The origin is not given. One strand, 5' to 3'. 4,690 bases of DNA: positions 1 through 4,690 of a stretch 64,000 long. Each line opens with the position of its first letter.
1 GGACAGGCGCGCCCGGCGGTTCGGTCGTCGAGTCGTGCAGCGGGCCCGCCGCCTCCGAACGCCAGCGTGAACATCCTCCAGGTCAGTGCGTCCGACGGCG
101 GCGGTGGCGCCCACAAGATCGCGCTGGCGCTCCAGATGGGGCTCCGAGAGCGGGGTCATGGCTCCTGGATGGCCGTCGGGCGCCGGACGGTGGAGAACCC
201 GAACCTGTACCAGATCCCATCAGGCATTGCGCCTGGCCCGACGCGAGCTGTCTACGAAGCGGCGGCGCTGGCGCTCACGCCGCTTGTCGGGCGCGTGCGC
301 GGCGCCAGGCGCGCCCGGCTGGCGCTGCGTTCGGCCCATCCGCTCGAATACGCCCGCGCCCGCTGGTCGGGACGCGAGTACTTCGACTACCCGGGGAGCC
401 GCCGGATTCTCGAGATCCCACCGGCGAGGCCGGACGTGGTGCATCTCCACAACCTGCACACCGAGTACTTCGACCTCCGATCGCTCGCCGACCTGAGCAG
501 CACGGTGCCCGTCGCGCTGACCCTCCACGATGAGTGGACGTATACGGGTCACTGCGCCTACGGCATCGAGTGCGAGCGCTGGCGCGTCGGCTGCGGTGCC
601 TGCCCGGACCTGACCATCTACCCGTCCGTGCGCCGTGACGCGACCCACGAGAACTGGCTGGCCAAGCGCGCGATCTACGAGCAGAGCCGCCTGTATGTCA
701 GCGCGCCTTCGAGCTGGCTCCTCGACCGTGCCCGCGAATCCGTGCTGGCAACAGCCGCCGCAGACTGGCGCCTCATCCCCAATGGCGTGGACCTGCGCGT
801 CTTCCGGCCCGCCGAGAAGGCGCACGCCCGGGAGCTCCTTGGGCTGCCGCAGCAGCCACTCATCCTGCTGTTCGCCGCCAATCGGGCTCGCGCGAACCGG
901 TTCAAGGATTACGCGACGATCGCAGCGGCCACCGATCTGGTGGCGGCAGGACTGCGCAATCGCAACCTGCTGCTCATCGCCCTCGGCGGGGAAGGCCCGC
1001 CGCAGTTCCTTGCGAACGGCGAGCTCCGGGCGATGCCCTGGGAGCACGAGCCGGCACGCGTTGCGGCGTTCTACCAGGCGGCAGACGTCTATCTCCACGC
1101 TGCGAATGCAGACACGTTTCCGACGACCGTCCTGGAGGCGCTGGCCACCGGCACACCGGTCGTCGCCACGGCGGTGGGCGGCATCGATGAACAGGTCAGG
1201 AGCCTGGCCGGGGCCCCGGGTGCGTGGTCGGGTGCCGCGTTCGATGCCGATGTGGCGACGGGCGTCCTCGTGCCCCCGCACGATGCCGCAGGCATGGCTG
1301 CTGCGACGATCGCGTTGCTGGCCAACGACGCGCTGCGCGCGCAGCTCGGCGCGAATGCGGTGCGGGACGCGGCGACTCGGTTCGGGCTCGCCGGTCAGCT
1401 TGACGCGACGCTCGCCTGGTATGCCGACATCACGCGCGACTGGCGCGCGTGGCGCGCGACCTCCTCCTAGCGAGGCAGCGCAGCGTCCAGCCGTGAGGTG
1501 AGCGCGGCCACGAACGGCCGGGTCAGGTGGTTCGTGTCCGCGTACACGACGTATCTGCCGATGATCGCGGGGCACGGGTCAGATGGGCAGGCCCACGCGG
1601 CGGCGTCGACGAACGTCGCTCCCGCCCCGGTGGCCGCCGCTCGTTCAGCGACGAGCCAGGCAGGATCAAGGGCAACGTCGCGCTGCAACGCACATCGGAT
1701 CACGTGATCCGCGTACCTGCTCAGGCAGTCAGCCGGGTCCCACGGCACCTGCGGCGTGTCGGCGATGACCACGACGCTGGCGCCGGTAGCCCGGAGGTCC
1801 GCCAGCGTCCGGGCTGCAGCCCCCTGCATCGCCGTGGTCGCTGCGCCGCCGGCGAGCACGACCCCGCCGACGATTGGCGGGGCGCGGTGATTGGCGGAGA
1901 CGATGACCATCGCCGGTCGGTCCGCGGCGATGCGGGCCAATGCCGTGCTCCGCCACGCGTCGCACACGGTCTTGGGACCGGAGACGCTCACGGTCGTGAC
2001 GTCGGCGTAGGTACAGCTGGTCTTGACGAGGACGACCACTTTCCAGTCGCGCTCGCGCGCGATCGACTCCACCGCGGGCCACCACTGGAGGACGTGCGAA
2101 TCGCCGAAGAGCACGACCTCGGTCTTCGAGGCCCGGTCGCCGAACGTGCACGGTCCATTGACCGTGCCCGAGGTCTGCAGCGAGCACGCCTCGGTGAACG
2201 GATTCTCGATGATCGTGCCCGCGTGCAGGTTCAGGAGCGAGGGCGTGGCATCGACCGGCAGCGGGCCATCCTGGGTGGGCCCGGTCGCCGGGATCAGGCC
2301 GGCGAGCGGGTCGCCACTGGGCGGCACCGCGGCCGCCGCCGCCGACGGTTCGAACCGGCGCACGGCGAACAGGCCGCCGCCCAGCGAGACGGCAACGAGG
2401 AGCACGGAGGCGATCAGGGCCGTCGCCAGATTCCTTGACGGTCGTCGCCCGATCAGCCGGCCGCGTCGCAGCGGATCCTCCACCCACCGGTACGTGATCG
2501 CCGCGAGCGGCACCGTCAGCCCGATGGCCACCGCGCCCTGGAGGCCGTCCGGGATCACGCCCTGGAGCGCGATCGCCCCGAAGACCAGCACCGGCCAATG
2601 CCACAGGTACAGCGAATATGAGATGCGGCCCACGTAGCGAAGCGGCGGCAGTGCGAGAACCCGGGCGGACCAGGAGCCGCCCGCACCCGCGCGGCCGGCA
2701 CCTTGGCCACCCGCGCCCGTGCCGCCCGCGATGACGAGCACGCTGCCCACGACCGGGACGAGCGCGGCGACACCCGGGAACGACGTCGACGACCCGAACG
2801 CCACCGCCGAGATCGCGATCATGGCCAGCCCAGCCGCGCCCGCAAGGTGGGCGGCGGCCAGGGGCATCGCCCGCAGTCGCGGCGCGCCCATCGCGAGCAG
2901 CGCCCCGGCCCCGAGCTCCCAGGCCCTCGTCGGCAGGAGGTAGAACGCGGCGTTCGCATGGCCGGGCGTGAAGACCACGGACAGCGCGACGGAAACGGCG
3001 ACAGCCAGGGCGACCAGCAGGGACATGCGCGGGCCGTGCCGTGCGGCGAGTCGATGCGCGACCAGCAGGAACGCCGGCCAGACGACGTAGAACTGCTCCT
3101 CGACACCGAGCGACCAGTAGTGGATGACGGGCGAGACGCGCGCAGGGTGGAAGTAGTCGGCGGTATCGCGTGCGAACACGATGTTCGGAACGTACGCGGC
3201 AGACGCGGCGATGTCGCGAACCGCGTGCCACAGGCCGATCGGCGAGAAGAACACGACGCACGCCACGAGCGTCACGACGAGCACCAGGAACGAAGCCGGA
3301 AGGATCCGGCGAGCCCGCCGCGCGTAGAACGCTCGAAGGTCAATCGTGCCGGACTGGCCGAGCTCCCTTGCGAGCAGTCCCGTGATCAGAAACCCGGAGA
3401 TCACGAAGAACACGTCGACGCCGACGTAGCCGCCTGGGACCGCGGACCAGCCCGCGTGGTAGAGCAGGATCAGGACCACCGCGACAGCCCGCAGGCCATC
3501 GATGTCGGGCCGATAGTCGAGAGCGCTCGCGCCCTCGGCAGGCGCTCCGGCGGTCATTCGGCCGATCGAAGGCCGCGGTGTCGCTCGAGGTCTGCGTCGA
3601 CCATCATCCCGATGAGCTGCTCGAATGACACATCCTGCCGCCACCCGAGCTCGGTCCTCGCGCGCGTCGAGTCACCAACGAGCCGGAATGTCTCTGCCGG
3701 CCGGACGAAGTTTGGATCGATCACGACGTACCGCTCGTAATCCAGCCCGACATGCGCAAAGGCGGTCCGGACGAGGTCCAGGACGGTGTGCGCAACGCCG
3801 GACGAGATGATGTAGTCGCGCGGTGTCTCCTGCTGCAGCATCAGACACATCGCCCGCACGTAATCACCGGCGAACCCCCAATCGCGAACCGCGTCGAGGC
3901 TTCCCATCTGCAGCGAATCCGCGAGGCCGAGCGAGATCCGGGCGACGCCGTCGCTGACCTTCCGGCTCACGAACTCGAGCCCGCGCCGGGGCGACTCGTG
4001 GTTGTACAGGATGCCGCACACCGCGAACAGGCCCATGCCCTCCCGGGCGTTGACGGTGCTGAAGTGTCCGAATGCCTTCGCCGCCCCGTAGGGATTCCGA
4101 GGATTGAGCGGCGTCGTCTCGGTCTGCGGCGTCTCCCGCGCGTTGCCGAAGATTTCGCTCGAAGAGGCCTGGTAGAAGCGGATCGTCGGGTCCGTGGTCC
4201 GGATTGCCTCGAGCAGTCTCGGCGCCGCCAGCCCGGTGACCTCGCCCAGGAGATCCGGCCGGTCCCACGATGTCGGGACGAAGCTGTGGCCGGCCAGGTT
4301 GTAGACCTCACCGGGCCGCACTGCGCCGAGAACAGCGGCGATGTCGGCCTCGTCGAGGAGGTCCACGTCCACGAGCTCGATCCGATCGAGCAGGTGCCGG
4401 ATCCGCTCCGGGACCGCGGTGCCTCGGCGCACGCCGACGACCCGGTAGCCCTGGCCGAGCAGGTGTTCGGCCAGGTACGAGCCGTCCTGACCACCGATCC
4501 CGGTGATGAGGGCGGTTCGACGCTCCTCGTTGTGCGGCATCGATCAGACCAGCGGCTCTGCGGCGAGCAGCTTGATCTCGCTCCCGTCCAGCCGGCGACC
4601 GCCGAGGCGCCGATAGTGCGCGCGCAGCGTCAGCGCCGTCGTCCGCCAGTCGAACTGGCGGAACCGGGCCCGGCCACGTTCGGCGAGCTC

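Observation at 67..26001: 26-kb envelope-glycan locus unusually dense in GT-C / GT87 (DUF2029)-like membrane glycosyltransferases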

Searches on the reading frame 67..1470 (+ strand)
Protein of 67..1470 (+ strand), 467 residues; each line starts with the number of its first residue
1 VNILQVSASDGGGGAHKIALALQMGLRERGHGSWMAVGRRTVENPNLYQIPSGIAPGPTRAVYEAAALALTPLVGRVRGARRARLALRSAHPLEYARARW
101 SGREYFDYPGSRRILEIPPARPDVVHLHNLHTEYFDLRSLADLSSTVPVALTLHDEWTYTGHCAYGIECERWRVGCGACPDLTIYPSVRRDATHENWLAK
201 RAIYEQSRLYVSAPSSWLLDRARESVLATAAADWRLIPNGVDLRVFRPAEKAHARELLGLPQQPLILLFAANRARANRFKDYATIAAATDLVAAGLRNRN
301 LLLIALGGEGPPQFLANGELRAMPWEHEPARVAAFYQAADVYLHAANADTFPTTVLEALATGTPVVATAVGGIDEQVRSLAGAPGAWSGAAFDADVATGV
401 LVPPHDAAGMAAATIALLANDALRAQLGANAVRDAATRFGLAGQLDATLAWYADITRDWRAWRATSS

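Call 6: search_protein_families(library=pfam, proteins=[window:67-1470:+], max_evalue=0.01)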
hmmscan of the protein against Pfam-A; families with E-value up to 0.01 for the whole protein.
window:67-1470:+ (467 aa): 5 families
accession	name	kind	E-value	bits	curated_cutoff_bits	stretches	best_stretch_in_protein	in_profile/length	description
PF00534.26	Glycos_transf_1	-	4e-16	59.5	26.4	1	325-431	79-169/172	Glycosyl transferases group 1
PF13692.12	Glyco_trans_1_4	-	1.2e-14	55.2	27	1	290-420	25-142/142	Glycosyl transferases group 1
PF13439.12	Glyco_transf_4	-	9.8e-08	32.6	28.5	1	90-243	40-168/170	Glycosyltransferase Family 4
PF13524.12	Glyco_trans_1_2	-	2.7e-05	24.6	25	1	324-437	23-131/144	Glycosyl transferase-like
PF20706.3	GT4-conflict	-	4e-05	23.2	26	1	319-433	262-369/385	Family 4 Glycosyltransferase in conflict systems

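Call 28: search_protein_families(library=ncbifam, proteins=[window:67-1470:+], max_evalue=0.00001)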
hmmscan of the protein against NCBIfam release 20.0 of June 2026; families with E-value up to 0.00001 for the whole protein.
window:67-1470:+ (467 aa): 11 families
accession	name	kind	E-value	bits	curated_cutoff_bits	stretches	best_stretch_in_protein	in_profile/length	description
NF053787.1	GlcN_PG_synth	equivalog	1.1e-19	70.6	480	1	210-455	146-359/361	N-acetylglucosaminyl phosphatidylglycerol synthase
TIGR03088.1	stp2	hypoth_equivalog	9e-19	67.7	409.05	1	231-452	159-370/374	TIGR03088 family PEP-CTERM/XrtA system glycosyltransferase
TIGR04015.1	WcaC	equivalog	1.3e-18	67.4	784.85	1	121-375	94-343/405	colanic acid biosynthesis glycosyltransferase WcaC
TIGR03449.1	mycothiol_MshA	equivalog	3e-16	59.3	462.5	1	235-455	191-403/406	D-inositol-3-phosphate glycosyltransferase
TIGR03999.1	thiol_BshA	equivalog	5.3e-16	58.5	273.7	1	210-455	147-373/375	N-acetyl-alpha-D-glucosaminyl L-malate synthase BshA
NF041876.1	EPS_EpsE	equivalog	6e-12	45.5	400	1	330-440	287-381/389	exopolysaccharide biosynthesis GT4 family glycosyltransferase EpsE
NF047684.1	TeichurnBiosyTuaC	equivalog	1.9e-10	40.3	550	1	181-376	143-327/391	teichuronic acid biosynthesis protein TuaC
NF007640.0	PRK10307.1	subfamily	6.3e-08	31.9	276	1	211-438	175-390/411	WcaI family glycosyltransferase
TIGR02149.1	glgA_Coryne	subfamily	4.3e-07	29.4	302.4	1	331-455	276-390/391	glycogen synthase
TIGR04047.1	MSMEG_0565_glyc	hypoth_equivalog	5.5e-06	25.7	259.85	0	330-400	268-335/373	MSMEG_0565 family glycosyltransferase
NF012028.0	PRK15484.1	subfamily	6.9e-06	25.4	618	0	327-378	265-317/380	lipopolysaccharide N-acetylglucosaminyltransferase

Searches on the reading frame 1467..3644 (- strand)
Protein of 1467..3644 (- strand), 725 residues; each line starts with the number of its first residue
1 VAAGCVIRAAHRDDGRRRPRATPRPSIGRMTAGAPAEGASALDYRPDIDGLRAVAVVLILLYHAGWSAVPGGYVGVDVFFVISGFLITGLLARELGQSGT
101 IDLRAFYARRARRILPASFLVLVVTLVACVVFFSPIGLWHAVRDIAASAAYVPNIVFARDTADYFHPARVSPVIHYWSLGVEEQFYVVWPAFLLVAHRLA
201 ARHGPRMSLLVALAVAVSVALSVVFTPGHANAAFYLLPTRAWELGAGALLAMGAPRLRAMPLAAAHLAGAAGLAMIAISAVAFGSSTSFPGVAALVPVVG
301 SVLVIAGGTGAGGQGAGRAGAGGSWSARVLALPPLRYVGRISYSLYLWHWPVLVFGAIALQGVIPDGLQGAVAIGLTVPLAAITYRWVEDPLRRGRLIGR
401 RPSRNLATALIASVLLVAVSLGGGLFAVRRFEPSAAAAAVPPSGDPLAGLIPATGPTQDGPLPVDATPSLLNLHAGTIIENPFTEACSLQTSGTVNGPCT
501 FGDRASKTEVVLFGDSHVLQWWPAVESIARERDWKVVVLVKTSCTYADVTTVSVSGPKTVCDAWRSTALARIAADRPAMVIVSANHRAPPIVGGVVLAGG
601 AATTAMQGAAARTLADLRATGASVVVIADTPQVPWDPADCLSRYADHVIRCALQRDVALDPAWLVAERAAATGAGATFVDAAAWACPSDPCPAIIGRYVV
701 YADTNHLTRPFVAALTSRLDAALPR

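Call 6: search_protein_families(library=pfam, proteins=[window:1467-3644:-], max_evalue=0.01)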
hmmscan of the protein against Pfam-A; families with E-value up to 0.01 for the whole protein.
window:1467-3644:- (725 aa): 2 families
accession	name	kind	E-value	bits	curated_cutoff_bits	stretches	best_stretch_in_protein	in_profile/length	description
PF01757.29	Acyl_transf_3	-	4.6e-31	108.5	31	1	47-386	3-326/326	Acyltransferase domain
PF19040.6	SGNH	-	1.9e-29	103.5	27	1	491-719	6-246/248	SGNH domain (fused to AT3 domains)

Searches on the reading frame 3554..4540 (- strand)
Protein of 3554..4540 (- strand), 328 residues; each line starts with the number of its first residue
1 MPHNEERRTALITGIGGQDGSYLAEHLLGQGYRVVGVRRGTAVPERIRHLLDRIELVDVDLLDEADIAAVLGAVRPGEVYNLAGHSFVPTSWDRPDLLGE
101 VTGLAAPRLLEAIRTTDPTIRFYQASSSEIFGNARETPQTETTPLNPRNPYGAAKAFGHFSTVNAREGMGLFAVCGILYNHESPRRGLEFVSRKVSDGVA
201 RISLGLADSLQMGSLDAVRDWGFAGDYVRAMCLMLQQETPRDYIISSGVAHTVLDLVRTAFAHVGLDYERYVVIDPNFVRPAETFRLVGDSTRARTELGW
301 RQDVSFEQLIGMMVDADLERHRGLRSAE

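Call 6: search_protein_families(library=pfam, proteins=[window:3554-4540:-], max_evalue=0.01)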
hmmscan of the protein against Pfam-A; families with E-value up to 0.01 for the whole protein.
window:3554-4540:- (328 aa): 4 families
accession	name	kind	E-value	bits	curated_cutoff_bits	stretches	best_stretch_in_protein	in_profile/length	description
PF16363.11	GDP_Man_Dehyd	-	1.3e-106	357.2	27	1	11-313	1-332/332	GDP-mannose 4,6 dehydratase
PF01370.27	Epimerase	-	2.3e-56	191.4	20.9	1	10-245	1-239/240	NAD dependent epimerase/dehydratase family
PF04321.23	RmlD_sub_bind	-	6.2e-10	39.1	27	1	10-165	3-139/287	RmlD substrate binding domain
PF13460.12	NAD_binding_10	-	0.0018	18.6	27.2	1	16-73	3-60/184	NAD(P)H-binding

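Call 28: search_protein_families(library=ncbifam, proteins=[window:3554-4540:-], max_evalue=0.00001)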
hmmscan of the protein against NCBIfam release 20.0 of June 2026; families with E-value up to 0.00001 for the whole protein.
window:3554-4540:- (328 aa): 10 families
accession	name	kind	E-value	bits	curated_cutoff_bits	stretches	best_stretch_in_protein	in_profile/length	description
TIGR01472.1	gmd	equivalog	4.3e-101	338.5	415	1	9-320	2-341/342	GDP-mannose 4,6-dehydratase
TIGR01181.1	dTDP_gluc_dehyt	equivalog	1.6e-27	96.4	365.1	1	10-315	2-309/321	dTDP-glucose 4,6-dehydratase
TIGR04180.1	EDH_00030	hypoth_equivalog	1e-17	64.2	475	1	11-303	2-295/297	NAD-dependent 4,6-dehydratase LegB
TIGR01179.1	galE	equivalog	3.4e-15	55.7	262.3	1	11-156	3-150/332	UDP-glucose 4-epimerase GalE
NF007582.0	PRK10217.1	equivalog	1.3e-11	44.3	698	1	51-308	50-322/355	dTDP-glucose 4,6-dehydratase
TIGR02622.1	CDP_4_6_dhtase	equivalog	1.2e-09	37.8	278.45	1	8-157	5-160/352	CDP-glucose 4,6-dehydratase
NF043036.1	ErythonDh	equivalog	1.8e-09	37.3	325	1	11-159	4-157/321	D-erythronate dehydrogenase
NF007490.0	PRK10084.1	subfamily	5.6e-07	28.9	649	1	52-316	50-333/361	dTDP-glucose 4,6-dehydratase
NF007956.0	PRK10675.1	subfamily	9.4e-07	28.3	394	0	10-155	3-153/338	UDP-glucose 4-epimerase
TIGR01214.1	rmlD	equivalog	1.6e-06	27.4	224.05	1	11-185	3-157/285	dTDP-4-dehydrorhamnose reductase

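Call 48: search_solved_structures(query=window:3554-4540:-, max_evalue=1e-10)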
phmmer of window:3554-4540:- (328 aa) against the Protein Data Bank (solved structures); distinct sequences matched with E-value up to 1e-10: 20.
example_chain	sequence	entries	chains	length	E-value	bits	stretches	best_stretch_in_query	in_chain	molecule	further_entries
1rpn_A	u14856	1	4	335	2.8e-100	338.7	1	3-320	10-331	GDP-mannose 4,6-dehydratase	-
1n7g_A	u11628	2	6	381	1.9e-92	313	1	5-320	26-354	GDP-D-mannose-4,6-dehydratase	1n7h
2z1m_A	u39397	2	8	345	1.8e-88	299.9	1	8-323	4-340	GDP-D-mannose dehydratase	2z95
5uzh_A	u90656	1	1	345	8.1e-86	291.2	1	8-319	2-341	NafoA.00085.b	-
5in4_A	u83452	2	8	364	9.3e-82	277.8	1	6-266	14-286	GDP-mannose 4,6 dehydratase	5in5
1t2a_A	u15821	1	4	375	1.1e-81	277.5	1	6-266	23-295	GDP-mannose 4,6 dehydratase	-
6gpj_A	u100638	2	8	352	1.4e-81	277.3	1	7-266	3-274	GDP-mannose 4,6 dehydratase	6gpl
6gpk_A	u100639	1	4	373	3.2e-81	276.1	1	7-266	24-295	GDP-mannose 4,6 dehydratase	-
6q94_B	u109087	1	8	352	4.9e-81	275.5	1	7-266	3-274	GDP-mannose 4,6 dehydratase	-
1db3_A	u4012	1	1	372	1.5e-79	270.6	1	8-267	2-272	GDP-MANNOSE 4,6-DEHYDRATASE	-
7kf3_A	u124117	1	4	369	6.9e-79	268.4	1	7-319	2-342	GDP-mannose 4,6-dehydratase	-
2pk3_A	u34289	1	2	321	8.3e-31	110.4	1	4-309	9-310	GDP-6-deoxy-D-lyxo-4-hexulose reductase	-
2hun_A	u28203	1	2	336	4.3e-20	75.2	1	44-316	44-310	336aa long hypothetical dTDP-glucose 4,6-dehydratase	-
7us5_A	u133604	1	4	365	1.8e-19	73.2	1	7-310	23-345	GDP-D-GLYCERO-D-MANNO-HEPTOSE 4,6-DEHYDRATASE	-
6x3b_A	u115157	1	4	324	3.2e-17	65.8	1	61-312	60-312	GDP-6-deoxy-D-mannose reductase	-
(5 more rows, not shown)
